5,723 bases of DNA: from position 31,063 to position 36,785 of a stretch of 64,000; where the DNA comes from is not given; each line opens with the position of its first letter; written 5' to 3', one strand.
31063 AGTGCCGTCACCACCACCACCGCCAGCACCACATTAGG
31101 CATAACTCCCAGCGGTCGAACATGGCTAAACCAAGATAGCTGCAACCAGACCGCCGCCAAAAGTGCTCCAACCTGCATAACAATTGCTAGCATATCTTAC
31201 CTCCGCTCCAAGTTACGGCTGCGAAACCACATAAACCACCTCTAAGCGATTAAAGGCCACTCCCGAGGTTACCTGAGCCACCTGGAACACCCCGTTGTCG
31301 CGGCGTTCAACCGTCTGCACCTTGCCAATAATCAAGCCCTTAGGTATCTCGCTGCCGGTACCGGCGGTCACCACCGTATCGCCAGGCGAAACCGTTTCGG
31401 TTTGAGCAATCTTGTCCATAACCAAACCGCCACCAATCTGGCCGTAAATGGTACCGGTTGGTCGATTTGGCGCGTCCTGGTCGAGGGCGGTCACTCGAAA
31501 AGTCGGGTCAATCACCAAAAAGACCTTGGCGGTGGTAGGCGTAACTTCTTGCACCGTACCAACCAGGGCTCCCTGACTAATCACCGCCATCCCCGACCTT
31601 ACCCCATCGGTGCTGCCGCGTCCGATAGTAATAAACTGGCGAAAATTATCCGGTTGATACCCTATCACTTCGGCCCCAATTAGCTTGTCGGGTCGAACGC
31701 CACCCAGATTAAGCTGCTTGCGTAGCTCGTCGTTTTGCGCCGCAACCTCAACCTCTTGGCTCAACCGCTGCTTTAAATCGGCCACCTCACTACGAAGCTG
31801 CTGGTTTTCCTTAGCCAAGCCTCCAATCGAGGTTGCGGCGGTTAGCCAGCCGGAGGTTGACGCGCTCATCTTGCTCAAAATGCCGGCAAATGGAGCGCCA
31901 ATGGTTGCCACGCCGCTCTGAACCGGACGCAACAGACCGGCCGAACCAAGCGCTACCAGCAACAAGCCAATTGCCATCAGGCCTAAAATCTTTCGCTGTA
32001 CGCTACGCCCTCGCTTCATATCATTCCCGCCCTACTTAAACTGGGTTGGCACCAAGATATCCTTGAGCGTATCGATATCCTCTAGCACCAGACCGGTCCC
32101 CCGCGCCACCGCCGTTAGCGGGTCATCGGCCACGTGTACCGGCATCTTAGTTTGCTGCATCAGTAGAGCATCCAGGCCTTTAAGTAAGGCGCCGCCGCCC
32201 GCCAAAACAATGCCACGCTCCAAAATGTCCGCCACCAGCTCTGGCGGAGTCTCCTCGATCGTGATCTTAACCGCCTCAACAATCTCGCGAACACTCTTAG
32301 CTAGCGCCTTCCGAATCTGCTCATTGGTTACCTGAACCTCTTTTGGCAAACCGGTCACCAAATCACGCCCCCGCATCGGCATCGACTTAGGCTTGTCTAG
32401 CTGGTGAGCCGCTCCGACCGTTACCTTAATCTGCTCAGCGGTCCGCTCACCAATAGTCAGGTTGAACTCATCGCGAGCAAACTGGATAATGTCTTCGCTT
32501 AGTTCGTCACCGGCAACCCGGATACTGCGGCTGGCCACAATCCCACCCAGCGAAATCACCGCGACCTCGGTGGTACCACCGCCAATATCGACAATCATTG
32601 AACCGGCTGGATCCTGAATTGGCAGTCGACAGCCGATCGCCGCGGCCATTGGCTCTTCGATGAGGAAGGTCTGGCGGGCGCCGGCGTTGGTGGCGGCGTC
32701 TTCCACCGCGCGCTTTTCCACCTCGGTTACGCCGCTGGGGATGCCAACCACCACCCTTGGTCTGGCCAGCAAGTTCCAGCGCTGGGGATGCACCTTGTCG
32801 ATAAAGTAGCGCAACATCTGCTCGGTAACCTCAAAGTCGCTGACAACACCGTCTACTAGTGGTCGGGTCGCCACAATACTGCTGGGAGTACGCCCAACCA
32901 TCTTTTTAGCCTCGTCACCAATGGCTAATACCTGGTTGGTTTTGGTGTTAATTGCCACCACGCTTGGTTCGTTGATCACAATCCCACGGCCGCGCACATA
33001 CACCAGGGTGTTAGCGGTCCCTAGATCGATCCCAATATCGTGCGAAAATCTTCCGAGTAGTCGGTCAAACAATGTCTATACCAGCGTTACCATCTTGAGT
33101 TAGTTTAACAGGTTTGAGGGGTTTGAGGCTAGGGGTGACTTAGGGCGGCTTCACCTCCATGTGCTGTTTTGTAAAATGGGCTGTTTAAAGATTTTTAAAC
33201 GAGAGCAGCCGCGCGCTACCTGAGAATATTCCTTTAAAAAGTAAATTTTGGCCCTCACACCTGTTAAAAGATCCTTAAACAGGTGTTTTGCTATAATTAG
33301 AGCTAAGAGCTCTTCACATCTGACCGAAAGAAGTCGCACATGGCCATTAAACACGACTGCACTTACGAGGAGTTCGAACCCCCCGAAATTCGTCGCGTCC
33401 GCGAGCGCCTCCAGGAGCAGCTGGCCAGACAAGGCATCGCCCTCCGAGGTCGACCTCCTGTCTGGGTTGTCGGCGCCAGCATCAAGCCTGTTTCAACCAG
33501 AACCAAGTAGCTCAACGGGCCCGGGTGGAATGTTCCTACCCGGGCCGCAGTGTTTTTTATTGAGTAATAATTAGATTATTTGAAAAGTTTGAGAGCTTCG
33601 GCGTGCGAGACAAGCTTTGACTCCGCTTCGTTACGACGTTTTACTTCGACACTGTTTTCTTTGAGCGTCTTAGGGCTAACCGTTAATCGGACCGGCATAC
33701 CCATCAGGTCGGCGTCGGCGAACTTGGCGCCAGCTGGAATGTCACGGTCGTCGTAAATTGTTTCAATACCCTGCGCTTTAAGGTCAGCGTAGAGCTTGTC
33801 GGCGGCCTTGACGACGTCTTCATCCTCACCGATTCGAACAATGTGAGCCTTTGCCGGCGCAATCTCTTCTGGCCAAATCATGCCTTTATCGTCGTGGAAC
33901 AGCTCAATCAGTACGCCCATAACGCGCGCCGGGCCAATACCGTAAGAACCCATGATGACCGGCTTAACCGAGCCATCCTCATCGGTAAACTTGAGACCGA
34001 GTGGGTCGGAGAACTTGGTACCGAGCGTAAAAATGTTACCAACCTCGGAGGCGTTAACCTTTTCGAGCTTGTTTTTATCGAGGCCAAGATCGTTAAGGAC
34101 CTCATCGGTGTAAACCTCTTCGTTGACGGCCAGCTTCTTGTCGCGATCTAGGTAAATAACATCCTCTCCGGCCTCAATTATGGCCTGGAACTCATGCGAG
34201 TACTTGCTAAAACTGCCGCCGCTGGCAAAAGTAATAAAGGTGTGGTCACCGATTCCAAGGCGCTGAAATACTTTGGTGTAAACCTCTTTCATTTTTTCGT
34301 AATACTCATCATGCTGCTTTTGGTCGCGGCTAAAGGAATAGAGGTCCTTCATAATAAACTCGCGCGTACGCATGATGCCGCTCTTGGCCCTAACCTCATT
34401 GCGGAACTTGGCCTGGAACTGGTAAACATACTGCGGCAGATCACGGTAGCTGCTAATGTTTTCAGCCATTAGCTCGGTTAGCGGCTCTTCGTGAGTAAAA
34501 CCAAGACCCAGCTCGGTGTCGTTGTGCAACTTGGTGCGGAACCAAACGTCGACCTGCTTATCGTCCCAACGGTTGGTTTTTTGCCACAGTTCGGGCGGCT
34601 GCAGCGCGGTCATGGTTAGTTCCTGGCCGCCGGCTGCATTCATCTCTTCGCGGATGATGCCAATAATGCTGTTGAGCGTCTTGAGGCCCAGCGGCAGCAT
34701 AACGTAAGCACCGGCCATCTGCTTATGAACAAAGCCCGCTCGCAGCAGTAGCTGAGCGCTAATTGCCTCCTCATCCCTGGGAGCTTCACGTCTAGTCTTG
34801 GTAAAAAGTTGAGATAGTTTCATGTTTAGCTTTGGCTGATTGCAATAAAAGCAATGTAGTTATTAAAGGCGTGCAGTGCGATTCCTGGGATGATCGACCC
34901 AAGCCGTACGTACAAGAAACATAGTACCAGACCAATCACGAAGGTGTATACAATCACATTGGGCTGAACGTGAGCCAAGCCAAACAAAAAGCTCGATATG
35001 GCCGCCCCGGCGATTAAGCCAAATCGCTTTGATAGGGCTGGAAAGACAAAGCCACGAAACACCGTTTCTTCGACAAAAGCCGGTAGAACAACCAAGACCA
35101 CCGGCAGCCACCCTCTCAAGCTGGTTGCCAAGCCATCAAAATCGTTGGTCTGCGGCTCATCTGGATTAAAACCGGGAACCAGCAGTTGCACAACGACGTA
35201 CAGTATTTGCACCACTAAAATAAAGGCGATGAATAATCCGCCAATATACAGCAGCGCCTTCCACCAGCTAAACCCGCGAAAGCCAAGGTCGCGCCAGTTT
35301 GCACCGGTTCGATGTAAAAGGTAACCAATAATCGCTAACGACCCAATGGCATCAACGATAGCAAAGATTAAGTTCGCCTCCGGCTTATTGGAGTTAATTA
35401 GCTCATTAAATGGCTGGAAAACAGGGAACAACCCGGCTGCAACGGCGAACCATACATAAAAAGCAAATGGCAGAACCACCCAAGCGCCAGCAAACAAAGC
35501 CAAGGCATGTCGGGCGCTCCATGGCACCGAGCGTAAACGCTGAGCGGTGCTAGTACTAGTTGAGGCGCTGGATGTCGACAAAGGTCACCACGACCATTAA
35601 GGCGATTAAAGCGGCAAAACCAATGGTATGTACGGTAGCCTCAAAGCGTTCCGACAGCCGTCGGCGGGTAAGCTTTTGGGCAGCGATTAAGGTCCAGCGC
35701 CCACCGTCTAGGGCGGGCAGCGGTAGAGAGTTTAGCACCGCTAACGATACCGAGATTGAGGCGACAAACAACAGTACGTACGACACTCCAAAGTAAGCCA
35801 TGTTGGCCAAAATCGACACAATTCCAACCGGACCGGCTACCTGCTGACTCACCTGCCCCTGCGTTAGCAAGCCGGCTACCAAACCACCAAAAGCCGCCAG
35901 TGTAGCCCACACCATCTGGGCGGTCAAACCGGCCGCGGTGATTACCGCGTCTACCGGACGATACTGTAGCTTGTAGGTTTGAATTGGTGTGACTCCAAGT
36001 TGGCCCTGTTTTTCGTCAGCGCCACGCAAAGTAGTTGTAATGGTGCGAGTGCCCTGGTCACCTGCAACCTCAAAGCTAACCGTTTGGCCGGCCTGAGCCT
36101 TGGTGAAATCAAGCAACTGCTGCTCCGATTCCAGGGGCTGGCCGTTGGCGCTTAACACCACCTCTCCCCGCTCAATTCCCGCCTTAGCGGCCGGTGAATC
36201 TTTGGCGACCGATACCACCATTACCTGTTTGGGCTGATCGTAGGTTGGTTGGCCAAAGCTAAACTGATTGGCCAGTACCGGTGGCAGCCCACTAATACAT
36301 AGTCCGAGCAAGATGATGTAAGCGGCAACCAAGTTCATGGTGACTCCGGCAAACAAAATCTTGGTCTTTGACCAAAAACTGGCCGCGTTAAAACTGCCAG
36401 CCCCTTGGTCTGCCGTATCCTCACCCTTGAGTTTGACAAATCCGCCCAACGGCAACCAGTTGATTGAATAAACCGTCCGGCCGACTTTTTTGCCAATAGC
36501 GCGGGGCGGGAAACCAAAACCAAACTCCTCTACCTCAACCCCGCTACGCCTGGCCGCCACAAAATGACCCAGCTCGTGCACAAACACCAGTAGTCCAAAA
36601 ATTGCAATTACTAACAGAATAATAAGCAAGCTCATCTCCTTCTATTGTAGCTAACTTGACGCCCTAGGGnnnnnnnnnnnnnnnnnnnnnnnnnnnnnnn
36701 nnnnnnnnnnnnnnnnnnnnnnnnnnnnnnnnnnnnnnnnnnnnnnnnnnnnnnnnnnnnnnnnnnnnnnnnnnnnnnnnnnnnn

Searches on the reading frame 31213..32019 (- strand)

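Call 78: search_protein_families(library=pfam, proteins=[window:31213-32019:-], max_evalue=0.00001)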
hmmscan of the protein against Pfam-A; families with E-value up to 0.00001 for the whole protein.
window:31213-32019:- (268 aa): 1 family
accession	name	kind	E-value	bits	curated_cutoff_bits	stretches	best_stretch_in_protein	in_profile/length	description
PF04085.20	MreC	-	2.6e-38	131.5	28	1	118-265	1-146/147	Rod shape-determining protein MreC, barrel core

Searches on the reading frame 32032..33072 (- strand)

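Call 78: search_protein_families(library=pfam, proteins=[window:32032-33072:-], max_evalue=0.00001)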
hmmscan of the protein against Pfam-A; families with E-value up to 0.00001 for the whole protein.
window:32032-33072:- (346 aa): 6 families
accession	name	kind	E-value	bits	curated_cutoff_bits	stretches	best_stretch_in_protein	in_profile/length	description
PF06723.19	MreB_Mbl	-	3.8e-146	486.5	27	1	11-337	2-326/327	MreB/Mbl protein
PF14450.12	FtsA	-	3.7e-12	47.2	31.8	1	160-317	2-112/127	Cell division protein FtsA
PF00012.26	HSP70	-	3.4e-10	39.2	20.6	1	106-206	135-241/599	Hsp70 protein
PF00022.25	Actin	-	2.8e-09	36.5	27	0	36-202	31-190/410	Actin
PF25216.1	Volactin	-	3.6e-07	30.4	35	1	39-326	49-317/321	Volactin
PF11104.14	PilM_2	-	1.2e-06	28.1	27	0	287-316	277-306/340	Type IV pilus assembly protein PilM;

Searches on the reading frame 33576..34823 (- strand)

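Call 78: search_protein_families(library=pfam, proteins=[window:33576-34823:-], max_evalue=0.00001)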
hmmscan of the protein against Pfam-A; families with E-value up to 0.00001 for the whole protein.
window:33576-34823:- (415 aa): 2 families
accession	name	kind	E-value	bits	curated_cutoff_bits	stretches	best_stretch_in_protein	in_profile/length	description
PF00587.30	tRNA-synt_2b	-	5.3e-32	111.7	29.3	1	95-307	1-177/179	tRNA synthetase class II core domain (G, H, P, S and T)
PF03129.25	HGTP_anticodon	-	5.1e-18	65.5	21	1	327-414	3-91/94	Anticodon binding domain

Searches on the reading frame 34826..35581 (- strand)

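Call 78: search_protein_families(library=pfam, proteins=[window:34826-35581:-], max_evalue=0.00001)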
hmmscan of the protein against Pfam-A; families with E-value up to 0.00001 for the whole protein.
window:34826-35581:- (251 aa): 1 family
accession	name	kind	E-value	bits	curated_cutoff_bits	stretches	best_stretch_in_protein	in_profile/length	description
PF02517.21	Rce1-like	-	2.5e-22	79.4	22.4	1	158-243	6-93/93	Type II CAAX prenyl endopeptidase Rce1-like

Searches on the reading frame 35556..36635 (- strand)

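Call 78: search_protein_families(library=pfam, proteins=[window:35556-36635:-], max_evalue=0.00001)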
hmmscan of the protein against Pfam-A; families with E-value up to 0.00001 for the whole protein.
window:35556-36635:- (359 aa): 3 families
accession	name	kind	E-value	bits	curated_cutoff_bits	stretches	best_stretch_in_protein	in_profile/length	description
PF02163.28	Peptidase_M50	-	2e-51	174.9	27.2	1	10-346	3-221/221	Peptidase family M50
PF17820.7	PDZ_6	-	1.6e-11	44.2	27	1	140-190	2-52/54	PDZ domain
PF13180.12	PDZ_2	-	8.6e-10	39.2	27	1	133-203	9-80/80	PDZ domain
